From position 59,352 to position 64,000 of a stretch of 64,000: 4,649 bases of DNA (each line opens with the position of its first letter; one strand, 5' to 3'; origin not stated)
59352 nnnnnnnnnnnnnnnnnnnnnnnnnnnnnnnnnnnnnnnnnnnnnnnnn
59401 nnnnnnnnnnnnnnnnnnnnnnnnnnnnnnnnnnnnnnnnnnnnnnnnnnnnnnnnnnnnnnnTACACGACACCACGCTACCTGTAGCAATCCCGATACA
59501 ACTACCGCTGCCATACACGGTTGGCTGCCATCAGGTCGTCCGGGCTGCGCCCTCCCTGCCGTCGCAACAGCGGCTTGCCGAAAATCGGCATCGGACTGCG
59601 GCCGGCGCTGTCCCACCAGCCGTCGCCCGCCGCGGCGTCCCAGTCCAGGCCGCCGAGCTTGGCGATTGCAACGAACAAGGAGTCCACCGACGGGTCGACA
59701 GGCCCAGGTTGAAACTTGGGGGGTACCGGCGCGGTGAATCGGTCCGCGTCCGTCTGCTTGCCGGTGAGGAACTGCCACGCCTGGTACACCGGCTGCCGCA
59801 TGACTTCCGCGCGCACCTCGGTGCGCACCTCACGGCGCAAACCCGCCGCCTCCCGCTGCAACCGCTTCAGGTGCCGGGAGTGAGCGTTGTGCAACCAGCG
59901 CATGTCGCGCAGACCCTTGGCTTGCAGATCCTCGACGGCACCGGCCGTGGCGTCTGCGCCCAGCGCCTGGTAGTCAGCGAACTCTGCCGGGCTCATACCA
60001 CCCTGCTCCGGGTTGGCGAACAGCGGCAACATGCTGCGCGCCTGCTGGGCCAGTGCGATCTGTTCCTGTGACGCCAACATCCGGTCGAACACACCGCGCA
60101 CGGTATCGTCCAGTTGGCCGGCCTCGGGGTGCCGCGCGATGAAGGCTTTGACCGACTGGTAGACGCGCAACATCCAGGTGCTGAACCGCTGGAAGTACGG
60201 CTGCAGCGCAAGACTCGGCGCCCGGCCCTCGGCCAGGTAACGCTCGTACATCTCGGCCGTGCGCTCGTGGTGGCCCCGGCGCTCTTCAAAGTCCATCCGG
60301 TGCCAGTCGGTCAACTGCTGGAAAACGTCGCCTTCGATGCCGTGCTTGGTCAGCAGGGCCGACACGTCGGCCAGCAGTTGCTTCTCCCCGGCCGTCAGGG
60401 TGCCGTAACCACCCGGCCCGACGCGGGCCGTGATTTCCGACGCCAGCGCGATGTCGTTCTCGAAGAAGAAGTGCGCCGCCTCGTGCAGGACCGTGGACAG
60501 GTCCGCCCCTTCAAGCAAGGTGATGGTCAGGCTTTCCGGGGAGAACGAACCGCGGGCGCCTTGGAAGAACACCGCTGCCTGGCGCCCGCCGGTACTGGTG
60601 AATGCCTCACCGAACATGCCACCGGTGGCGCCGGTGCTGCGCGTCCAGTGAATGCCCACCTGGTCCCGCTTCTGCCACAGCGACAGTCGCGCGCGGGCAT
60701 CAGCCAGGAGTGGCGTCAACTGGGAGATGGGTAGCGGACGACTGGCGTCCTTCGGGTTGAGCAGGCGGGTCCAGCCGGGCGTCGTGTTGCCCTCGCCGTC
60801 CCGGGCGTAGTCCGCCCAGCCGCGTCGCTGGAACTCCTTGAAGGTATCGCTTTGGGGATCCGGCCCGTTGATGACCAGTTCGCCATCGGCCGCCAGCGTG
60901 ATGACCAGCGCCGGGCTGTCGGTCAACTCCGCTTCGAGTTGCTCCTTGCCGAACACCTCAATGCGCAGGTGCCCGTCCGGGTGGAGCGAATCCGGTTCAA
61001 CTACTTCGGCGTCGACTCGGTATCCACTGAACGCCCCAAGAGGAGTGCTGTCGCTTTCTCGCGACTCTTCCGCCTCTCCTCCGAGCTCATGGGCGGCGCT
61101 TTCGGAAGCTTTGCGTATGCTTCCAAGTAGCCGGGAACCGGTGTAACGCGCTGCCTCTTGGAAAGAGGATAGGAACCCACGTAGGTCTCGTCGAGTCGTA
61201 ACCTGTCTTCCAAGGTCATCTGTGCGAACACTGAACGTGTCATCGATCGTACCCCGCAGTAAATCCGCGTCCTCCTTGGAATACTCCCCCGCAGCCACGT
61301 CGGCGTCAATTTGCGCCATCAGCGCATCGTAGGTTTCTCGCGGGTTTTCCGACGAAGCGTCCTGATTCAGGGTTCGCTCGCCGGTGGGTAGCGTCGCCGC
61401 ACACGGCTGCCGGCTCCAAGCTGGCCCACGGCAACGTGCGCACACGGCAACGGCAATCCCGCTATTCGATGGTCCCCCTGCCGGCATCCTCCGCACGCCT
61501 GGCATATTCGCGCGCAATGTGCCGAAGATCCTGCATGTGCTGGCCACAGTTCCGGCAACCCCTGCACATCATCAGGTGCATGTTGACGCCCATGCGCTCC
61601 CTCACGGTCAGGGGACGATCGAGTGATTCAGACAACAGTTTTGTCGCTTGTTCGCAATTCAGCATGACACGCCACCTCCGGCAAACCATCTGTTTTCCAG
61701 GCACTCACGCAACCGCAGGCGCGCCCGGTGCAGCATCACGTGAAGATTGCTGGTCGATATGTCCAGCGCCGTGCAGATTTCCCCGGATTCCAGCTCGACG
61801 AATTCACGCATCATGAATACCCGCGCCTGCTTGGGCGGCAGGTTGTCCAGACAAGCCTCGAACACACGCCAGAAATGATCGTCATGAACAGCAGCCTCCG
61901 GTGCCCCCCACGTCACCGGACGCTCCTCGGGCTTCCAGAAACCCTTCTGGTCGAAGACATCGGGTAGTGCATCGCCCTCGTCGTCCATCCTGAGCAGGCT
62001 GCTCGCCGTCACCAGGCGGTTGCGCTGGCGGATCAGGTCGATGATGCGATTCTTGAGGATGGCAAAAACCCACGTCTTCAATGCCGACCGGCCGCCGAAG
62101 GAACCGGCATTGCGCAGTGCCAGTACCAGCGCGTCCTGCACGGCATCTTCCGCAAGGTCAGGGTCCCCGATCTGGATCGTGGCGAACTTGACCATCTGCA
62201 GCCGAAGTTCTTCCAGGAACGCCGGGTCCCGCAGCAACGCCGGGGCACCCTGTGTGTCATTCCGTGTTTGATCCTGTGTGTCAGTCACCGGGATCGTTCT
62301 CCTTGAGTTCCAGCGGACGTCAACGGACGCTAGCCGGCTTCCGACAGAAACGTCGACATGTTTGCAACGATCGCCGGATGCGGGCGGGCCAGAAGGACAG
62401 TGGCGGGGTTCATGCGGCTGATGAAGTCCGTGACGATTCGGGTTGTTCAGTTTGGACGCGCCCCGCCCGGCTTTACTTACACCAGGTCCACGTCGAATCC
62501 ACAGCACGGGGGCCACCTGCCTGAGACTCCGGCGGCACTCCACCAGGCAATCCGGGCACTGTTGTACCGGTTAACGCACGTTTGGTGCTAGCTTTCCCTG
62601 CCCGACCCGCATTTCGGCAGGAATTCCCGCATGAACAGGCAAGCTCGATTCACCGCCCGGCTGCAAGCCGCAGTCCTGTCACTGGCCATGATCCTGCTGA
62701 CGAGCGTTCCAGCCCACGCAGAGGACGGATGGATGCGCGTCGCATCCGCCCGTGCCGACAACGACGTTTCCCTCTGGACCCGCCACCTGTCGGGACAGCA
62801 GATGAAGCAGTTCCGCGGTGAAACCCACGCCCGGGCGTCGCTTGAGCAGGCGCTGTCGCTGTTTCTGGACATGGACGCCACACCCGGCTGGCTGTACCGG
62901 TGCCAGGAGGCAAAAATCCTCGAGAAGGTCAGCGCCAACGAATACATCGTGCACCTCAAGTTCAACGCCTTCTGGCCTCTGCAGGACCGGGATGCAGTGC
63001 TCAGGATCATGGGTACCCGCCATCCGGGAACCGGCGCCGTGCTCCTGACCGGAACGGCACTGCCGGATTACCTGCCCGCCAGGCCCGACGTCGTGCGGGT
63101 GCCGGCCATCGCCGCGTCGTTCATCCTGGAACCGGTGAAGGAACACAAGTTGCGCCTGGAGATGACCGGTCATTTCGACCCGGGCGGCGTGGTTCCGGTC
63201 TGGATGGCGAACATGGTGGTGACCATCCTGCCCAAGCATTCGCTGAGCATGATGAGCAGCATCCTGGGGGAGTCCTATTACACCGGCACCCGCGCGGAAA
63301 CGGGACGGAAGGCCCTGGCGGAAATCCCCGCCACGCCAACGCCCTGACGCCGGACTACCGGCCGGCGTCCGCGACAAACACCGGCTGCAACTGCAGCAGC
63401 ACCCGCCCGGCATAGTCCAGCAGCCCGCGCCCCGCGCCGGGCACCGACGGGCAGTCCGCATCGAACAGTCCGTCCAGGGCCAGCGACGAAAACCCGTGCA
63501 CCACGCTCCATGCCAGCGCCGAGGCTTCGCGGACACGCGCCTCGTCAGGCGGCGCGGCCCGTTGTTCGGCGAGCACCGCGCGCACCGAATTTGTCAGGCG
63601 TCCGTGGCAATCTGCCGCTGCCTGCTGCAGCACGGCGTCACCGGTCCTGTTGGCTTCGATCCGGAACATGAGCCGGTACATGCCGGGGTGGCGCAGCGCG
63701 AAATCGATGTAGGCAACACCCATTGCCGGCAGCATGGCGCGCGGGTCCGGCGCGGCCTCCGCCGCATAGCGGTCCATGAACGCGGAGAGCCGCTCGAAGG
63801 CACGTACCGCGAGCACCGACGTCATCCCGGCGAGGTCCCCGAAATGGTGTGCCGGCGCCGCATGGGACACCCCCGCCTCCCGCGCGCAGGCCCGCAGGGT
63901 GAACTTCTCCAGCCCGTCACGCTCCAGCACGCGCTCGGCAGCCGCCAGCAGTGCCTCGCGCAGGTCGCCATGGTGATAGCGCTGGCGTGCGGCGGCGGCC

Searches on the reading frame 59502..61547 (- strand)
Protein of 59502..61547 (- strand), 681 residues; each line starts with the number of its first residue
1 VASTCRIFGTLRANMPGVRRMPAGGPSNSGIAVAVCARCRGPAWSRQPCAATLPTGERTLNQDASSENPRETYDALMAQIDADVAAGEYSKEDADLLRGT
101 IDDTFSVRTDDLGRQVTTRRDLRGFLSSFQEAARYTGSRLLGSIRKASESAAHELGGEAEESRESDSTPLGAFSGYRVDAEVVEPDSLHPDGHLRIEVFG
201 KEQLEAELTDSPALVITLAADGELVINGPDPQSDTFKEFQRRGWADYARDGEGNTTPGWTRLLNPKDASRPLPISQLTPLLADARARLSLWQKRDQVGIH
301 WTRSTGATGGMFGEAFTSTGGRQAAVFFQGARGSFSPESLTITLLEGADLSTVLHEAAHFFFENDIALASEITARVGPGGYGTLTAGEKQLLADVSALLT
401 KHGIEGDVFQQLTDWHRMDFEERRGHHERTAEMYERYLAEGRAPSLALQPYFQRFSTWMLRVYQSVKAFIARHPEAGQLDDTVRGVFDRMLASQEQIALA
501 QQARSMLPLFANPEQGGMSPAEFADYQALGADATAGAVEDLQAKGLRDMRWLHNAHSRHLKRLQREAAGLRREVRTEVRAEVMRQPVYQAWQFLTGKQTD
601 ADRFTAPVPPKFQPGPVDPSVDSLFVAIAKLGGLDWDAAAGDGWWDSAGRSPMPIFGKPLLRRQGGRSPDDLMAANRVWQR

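Call 3: search_protein_families(library=pfam, proteins=[window:59502-61547:-], max_evalue=0.01)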
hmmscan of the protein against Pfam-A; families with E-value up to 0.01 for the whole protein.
window:59502-61547:- (681 aa): 0 families

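Call 4: search_protein_families(library=ncbifam, proteins=[window:59502-61547:-], max_evalue=0.01)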
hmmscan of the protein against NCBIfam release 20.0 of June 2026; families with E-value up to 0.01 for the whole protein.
window:59502-61547:- (681 aa): 0 families

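Call 48: find_homologous_proteins(query=window:59502-61319:-, max_evalue=0.00001)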
Query window:59502-61319:- (605 aa): 9 proteins with E <= 0.00001 among 8000 candidates.
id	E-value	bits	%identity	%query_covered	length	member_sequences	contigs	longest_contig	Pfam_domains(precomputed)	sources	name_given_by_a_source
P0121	0.0e+0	1365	100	100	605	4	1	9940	-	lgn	-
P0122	5.9e-124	433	59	58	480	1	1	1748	-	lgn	-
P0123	5.7e-113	397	52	60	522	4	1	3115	-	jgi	-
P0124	5.6e-84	301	61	38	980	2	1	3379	PF18853.7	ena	-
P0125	8.5e-74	267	64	32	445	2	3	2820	PF18760.8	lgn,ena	-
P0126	7.6e-51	192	55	30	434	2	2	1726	-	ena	-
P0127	6.1e-36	142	60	21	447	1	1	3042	-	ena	-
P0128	2.6e-35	140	53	24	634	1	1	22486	PF18798.7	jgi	jgi:hypothetical protein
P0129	7.7e-12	63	70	9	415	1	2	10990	-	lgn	-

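Call 49: search_protein_families(library=pfam, proteins=[window:59502-61319:-, P0124, P0128, P0125], max_evalue=1)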
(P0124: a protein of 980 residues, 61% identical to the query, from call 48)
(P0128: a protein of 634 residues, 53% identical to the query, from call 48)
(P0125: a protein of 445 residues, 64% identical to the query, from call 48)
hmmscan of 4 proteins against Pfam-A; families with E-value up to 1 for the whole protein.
window:59502-61319:- (605 aa): 1 family
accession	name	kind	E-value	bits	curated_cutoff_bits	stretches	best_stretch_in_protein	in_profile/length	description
PF23241.1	HAT_PRP39_C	-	0.026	15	33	1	334-383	23-69/139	PRP39 C-terminal HAT repeat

P0124 (980 aa): 2 families
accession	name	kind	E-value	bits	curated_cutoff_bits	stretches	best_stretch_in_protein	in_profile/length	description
PF18853.6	LPD37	-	7.4e-50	170.2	27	2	524-699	70-243/243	Large polyvalent protein associated domain 37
PF18819.6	MuF_C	-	0.0021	18.6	27.6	1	269-321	4-58/103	Phage MuF-C-terminal domain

P0128 (634 aa): 2 families
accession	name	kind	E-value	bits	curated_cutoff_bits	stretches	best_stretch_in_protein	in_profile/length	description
PF18798.6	LPD3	-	6.1e-22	78.4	27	1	99-210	2-114/114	Large polyvalent protein-associated domain 3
PF18819.6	MuF_C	-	0.0032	18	27.6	1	496-546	6-58/103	Phage MuF-C-terminal domain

P0125 (445 aa): 2 families
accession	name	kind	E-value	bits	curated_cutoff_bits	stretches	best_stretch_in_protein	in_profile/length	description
PF18760.7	ART-PolyVal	-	4.9e-06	27.8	31.2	1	3-35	108-140/140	ADP-Ribosyltransferase in polyvalent proteins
PF18819.6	MuF_C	-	0.012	16.2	27.6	1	102-154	5-59/103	Phage MuF-C-terminal domain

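Call 50: search_protein_families(library=phrogs, proteins=[window:59502-61319:-], max_evalue=0.1)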
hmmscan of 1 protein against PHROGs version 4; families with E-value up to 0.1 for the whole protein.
window:59502-61319:- (605 aa): 1 family
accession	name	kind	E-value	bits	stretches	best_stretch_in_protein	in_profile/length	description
phrog_9880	-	unknown function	1.3e-80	272.6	1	247-597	934-1244/2231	-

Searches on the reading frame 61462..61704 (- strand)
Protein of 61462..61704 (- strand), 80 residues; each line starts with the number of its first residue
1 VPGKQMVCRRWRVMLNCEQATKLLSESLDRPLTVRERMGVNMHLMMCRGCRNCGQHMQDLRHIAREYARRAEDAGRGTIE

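Call 3: search_protein_families(library=pfam, proteins=[window:61462-61704:-], max_evalue=0.01)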
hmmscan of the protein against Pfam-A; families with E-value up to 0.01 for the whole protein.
window:61462-61704:- (80 aa): 1 family
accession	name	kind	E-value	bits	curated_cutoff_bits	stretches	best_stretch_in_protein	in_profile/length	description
PF13490.11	zf-HC2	-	9.5e-09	35.6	22.2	1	17-51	1-35/35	Putative zinc-finger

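Call 4: search_protein_families(library=ncbifam, proteins=[window:61462-61704:-], max_evalue=0.01)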
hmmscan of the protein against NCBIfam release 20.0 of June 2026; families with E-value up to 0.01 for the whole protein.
window:61462-61704:- (80 aa): 1 family
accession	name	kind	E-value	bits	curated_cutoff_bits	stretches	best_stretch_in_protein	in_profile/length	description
NF052368.1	antisigmaE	subfamily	2.2e-20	72.2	50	1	14-61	1-48/48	anti-sigma factor family protein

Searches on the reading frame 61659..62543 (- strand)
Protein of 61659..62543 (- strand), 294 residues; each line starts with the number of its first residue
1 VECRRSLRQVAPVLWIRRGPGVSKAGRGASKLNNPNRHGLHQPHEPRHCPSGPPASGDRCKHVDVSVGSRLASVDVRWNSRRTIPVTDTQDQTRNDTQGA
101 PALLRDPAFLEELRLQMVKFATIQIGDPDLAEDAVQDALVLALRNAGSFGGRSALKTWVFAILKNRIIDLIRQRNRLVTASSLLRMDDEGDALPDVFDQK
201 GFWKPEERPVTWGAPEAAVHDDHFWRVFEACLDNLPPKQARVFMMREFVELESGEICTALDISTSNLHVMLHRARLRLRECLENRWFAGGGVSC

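Call 3: search_protein_families(library=pfam, proteins=[window:61659-62543:-], max_evalue=0.01)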
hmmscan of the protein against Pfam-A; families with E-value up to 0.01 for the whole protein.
window:61659-62543:- (294 aa): 3 families
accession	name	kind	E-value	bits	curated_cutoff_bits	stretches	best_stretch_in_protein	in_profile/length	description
PF08281.18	Sigma70_r4_2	-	6.4e-12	45.4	25.7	1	228-278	4-54/54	Sigma-70, region 4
PF04542.20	Sigma70_r2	-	2.9e-11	43.4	24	1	117-176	9-70/71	Sigma-70 region 2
PF04545.22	Sigma70_r4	-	3.5e-05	23.7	24.1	1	231-280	1-50/50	Sigma-70, region 4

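Call 4: search_protein_families(library=ncbifam, proteins=[window:61659-62543:-], max_evalue=0.01)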
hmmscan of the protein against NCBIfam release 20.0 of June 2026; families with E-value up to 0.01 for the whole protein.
window:61659-62543:- (294 aa): 77 families (the best 25 are shown)
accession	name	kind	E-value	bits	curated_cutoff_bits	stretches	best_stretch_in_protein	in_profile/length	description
NF009196.0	PRK12544.1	equivalog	7.8e-92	306.3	287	1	92-290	6-204/208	RNA polymerase factor sigma-70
NF009182.0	PRK12530.1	subfamily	7.1e-73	244.2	264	1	110-289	15-191/193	RNA polymerase sigma factor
TIGR02943.1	Sig70_famx1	hypoth_equivalog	5e-71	238.4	162.2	1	105-288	3-185/188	RNA polymerase sigma-70 factor, TIGR02943 family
NF008892.0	PRK11924.2-1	equivalog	4.8e-69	232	291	1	100-288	12-199/203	RNA polymerase sigma factor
NF009184.0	PRK12532.1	equivalog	5.2e-68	228.8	276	1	108-288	9-190/195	RNA polymerase sigma factor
NF009173.0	PRK12520.1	equivalog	8.5e-61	205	255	1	107-288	5-185/191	RNA polymerase sigma factor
NF009197.0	PRK12545.1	equivalog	4.5e-55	186.6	336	1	101-285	5-190/201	RNA polymerase factor sigma-70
TIGR02937.1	sigma70-ECF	superfamily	2.8e-23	82.3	42.9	1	109-282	6-165/165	sigma-70 family RNA polymerase sigma factor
NF006089.0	PRK08241.1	subfamily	1.2e-22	80.5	240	1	110-280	28-202/343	RNA polymerase subunit sigma-70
NF058625.1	sigma_PG0214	equivalog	2.2e-20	73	130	2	215-284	94-163/170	GFO_1088 family ECF-type sigma factor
NF008888.0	PRK11922.1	equivalog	1.2e-19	70.9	204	1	130-284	56-198/231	RNA polymerase sigma factor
NF006550.0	PRK09047.1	equivalog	2e-17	63.3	173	1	108-285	16-190/194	RNA polymerase sigma factor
TIGR02960.1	SigX5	hypoth_equivalog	2.5e-17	63.1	264.75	1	125-282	26-190/322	RNA polymerase sigma-70 factor, TIGR02960 family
TIGR02950.1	SigM_subfam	subfamily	4.1e-16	59.2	147.95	1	118-282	14-158/159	RNA polymerase sigma factor, SigM family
TIGR02985.1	Sig70_bacteroi1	subfamily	6e-16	59.1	126.4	1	113-281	10-161/162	RNA polymerase sigma-70 factor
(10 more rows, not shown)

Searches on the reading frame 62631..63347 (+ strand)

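Call 3: search_protein_families(library=pfam, proteins=[window:62631-63347:+], max_evalue=0.01)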
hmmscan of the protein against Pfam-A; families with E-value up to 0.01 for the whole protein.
window:62631-63347:+ (238 aa): 1 family
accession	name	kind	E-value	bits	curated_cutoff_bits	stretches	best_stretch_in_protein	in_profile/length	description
PF01852.25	START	-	4.4e-10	39.7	22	1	28-197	15-186/207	START domain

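Call 4: search_protein_families(library=ncbifam, proteins=[window:62631-63347:+], max_evalue=0.01)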
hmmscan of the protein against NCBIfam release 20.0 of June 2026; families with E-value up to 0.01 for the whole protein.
window:62631-63347:+ (238 aa): 0 families

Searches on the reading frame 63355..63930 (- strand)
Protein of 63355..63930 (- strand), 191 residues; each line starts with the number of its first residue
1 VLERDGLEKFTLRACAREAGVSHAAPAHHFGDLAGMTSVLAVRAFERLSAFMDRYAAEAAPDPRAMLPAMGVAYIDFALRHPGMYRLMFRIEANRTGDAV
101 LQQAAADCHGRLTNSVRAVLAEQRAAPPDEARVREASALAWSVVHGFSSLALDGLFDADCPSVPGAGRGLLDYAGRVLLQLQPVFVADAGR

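Call 3: search_protein_families(library=pfam, proteins=[window:63355-63930:-], max_evalue=0.01)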
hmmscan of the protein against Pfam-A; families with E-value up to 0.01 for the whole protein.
window:63355-63930:- (191 aa): 2 families
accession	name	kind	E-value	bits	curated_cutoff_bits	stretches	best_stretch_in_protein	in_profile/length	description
PF13305.11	TetR_C_33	-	6.1e-17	62.6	26.8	1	68-157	2-87/103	Tetracyclin repressor-like, C-terminal domain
PF00440.29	TetR_N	-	0.0041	17.3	24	1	2-32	9-39/47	Bacterial regulatory proteins, tetR family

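Call 4: search_protein_families(library=ncbifam, proteins=[window:63355-63930:-], max_evalue=0.01)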
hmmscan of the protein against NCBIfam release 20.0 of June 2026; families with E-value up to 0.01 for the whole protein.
window:63355-63930:- (191 aa): 4 families
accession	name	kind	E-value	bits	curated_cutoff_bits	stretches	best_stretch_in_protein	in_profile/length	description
NF007015.0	PRK09480.1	equivalog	1.5e-06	27.9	120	1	1-134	22-153/197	nucleoid occlusion factor SlmA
TIGR03384.1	betaine_BetI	equivalog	0.00035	20.3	201.3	1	2-70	21-88/189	choline-binding transcriptional repressor BetI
NF001978.0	PRK00767.1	equivalog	0.0022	17.8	118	1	3-69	23-89/197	transcriptional regulator BetI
NF050111.1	TransRegSACE7040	equivalog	0.0027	17.7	250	1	5-90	17-101/186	SACE_7040 family transcriptional regulator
